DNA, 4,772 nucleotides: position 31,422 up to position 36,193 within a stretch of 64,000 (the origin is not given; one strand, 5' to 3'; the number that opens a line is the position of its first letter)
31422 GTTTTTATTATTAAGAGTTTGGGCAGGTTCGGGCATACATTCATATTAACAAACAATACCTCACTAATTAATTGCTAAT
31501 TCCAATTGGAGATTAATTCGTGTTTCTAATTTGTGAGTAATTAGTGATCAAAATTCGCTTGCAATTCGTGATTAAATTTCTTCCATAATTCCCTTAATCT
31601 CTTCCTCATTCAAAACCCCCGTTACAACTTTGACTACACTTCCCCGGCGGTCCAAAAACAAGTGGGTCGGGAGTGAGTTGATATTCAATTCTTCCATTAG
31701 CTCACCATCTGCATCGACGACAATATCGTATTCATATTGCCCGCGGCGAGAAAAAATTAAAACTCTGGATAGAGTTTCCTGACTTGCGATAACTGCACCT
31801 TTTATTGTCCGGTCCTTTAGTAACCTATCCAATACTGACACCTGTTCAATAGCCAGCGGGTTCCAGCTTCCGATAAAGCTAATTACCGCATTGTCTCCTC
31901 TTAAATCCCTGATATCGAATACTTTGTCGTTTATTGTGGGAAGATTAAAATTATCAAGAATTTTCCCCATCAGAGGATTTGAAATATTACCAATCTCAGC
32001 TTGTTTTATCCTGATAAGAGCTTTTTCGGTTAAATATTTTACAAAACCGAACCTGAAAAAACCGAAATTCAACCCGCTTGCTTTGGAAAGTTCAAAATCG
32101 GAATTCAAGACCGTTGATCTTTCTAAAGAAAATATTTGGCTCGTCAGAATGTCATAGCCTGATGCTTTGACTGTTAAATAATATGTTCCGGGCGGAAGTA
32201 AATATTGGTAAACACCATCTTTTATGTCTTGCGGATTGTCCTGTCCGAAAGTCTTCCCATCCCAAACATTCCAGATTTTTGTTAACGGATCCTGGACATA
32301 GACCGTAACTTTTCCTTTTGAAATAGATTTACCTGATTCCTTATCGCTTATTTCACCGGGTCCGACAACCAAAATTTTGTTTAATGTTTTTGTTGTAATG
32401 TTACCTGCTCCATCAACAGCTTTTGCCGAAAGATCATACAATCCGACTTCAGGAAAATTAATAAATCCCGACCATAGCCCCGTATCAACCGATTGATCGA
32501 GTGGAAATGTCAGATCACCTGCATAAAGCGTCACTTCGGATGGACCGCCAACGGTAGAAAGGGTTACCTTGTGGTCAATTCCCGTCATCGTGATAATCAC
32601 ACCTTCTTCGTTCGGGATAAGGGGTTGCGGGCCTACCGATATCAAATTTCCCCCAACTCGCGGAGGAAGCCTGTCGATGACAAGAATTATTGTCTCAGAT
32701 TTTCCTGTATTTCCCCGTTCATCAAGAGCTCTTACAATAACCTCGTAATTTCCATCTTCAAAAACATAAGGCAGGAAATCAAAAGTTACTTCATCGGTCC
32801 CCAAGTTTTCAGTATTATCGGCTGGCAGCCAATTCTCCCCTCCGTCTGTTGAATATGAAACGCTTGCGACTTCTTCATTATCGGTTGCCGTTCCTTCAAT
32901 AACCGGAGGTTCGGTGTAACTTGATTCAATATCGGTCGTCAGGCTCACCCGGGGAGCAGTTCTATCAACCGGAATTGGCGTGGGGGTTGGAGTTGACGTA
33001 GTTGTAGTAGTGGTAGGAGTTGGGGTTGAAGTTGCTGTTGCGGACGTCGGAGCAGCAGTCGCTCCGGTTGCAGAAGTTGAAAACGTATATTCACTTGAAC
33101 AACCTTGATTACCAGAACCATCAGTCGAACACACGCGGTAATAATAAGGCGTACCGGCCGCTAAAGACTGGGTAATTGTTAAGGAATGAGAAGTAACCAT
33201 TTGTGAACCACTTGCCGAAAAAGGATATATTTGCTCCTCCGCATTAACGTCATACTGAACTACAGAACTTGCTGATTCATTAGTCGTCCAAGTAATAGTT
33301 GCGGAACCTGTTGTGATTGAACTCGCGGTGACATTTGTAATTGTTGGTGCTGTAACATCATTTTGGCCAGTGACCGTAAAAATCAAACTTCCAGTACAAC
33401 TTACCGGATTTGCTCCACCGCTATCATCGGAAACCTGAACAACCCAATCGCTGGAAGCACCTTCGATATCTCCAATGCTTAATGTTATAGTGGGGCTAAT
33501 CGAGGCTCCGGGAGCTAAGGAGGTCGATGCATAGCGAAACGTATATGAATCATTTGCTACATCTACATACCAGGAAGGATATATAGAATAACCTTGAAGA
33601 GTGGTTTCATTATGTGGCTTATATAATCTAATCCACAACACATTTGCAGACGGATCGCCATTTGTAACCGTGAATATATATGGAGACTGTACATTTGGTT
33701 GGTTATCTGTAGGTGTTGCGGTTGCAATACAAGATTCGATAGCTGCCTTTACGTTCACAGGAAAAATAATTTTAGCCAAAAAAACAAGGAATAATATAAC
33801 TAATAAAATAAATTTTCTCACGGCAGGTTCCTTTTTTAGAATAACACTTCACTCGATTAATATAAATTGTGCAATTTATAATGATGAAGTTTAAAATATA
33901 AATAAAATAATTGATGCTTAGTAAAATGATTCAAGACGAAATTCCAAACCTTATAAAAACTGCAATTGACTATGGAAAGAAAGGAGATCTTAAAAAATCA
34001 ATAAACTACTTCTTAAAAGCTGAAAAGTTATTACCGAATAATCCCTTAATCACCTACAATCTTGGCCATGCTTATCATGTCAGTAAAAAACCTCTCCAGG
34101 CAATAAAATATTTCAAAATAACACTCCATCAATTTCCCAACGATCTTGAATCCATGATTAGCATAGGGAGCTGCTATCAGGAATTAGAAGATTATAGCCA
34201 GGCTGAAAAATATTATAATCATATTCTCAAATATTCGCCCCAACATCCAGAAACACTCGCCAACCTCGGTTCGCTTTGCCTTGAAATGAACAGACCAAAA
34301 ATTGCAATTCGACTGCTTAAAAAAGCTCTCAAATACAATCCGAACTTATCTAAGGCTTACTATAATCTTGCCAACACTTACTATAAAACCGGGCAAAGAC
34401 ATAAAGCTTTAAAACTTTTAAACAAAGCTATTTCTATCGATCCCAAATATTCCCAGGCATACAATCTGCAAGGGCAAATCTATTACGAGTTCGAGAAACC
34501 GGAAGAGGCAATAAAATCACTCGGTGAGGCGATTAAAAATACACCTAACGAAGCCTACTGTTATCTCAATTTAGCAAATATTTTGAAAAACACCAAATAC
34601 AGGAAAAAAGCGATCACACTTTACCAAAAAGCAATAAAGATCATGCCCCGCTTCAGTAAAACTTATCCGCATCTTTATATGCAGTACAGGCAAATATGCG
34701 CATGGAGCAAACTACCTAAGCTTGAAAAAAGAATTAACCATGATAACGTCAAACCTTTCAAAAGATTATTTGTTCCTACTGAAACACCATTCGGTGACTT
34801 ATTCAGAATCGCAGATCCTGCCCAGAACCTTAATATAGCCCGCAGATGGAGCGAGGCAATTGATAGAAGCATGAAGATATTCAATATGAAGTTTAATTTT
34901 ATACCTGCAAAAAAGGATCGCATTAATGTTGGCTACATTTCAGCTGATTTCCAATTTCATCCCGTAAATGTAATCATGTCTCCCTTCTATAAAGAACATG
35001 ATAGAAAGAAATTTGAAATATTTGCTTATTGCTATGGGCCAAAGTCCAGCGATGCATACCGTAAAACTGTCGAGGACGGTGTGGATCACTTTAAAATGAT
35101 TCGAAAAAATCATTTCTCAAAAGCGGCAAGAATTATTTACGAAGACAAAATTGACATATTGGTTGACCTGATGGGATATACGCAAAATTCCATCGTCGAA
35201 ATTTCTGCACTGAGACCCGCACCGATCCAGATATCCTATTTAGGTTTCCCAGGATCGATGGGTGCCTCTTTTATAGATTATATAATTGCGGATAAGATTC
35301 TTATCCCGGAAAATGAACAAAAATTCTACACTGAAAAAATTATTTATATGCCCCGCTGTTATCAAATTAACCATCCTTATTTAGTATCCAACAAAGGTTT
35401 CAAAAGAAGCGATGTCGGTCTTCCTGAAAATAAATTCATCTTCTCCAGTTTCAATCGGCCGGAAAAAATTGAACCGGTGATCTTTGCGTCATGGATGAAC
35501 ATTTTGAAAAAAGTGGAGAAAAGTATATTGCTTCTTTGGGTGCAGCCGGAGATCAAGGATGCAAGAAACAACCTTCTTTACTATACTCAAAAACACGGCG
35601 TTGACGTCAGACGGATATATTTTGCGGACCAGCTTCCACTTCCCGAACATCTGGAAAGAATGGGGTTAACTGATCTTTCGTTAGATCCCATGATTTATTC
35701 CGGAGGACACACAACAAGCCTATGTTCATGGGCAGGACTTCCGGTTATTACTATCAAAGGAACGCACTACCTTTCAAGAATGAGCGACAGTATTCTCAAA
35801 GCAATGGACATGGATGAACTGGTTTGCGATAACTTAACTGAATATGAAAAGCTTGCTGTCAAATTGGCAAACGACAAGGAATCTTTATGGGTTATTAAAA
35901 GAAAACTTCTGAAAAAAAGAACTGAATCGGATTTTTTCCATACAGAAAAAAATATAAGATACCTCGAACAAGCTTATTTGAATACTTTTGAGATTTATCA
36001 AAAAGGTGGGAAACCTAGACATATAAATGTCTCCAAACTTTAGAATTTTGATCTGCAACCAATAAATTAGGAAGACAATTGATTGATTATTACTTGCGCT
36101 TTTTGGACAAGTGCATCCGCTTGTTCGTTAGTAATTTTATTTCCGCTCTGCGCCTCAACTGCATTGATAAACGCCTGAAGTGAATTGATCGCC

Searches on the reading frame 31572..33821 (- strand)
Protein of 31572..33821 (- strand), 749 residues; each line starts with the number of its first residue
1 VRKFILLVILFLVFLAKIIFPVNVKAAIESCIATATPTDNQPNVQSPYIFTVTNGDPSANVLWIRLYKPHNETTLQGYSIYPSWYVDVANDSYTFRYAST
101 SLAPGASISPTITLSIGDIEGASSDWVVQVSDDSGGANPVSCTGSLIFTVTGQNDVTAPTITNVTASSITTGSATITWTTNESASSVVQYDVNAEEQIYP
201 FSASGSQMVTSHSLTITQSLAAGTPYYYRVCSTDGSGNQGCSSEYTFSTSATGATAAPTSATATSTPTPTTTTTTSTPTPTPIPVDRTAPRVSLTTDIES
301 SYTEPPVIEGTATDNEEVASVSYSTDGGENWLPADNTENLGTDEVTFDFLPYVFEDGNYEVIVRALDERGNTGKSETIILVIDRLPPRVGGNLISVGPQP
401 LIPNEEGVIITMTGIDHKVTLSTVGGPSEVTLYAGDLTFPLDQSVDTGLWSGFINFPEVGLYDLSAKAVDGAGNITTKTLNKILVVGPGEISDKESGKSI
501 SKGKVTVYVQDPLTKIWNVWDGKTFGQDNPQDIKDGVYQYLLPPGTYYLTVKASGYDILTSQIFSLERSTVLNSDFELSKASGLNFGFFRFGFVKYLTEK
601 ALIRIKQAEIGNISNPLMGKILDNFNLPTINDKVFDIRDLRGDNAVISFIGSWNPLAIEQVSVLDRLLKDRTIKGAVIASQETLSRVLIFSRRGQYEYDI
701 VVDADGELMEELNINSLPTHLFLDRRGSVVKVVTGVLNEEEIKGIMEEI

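Call 46: search_protein_families(library=pfam, proteins=[window:31572-33821:-], max_evalue=0.0001)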
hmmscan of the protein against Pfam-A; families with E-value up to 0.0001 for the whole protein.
window:31572-33821:- (749 aa): 4 families
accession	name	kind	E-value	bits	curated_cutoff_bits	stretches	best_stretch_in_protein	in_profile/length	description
PF00578.27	AhpC-TSA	-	4.9e-08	33.4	26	1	619-731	2-123/124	AhpC/TSA family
PF19077.6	Big_13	-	1.9e-07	32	27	0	306-383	29-101/102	Bacterial Ig-like domain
PF00041.27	fn3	-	2.4e-06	28.1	25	1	159-244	3-80/84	Fibronectin type III domain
PF08534.16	Redoxin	-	6.5e-06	26.4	26.6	1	624-740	8-139/148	Redoxin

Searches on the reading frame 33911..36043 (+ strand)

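Call 46: search_protein_families(library=pfam, proteins=[window:33911-36043:+], max_evalue=0.0001)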
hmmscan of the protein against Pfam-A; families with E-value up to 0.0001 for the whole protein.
window:33911-36043:+ (710 aa): 21 families
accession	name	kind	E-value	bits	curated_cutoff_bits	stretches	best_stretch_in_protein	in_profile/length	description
PF13844.12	Glyco_transf_41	-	1.5e-78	264.9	25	2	303-487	42-231/543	Glycosyl transferase family 41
PF07719.23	TPR_2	-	6.2e-38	126.2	27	1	148-180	2-34/34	Tetratricopeptide repeat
PF00515.34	TPR_1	-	1.1e-33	114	27.8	1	148-180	2-34/34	Tetratricopeptide repeat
PF13181.12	TPR_8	-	1.1e-30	103.5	25.7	1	148-180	2-34/34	Tetratricopeptide repeat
PF13424.12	TPR_12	-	4e-26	91.5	30.1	3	83-141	7-73/77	Tetratricopeptide repeat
PF14559.12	TPR_19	-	1.4e-24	86.7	25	1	125-190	3-68/68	Tetratricopeptide repeat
PF13431.12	TPR_17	-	9.5e-24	82.1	24.4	1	135-167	1-33/34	Tetratricopeptide repeat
PF13414.12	TPR_11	-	1.6e-23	82.5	26.8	3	132-161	13-42/42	TPR repeat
PF13428.12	TPR_14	-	3.4e-17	61.7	23.5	0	149-189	3-43/44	Tetratricopeptide repeat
PF13176.12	TPR_7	-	1.5e-16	59.4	27.9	0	149-177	1-29/36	Tetratricopeptide repeat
PF13432.12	TPR_16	-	1.6e-16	60.8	32.7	1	151-214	1-64/65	Tetratricopeptide repeat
PF23914.1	TPR_CcmH_CycH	-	4.7e-12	46.5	42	1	107-203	44-143/158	Cytochrome c-type biogenesis protein H TPR domain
PF12895.13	ANAPC3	-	6.4e-12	46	27.2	1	130-207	6-82/82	Anaphase-promoting complex, cyclosome, subunit 3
PF13374.12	TPR_10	-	2.2e-11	43.8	27.5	0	149-176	4-31/42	Tetratricopeptide repeat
PF13174.12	TPR_6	-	2.1e-10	41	26.3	0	149-179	2-32/33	Tetratricopeptide repeat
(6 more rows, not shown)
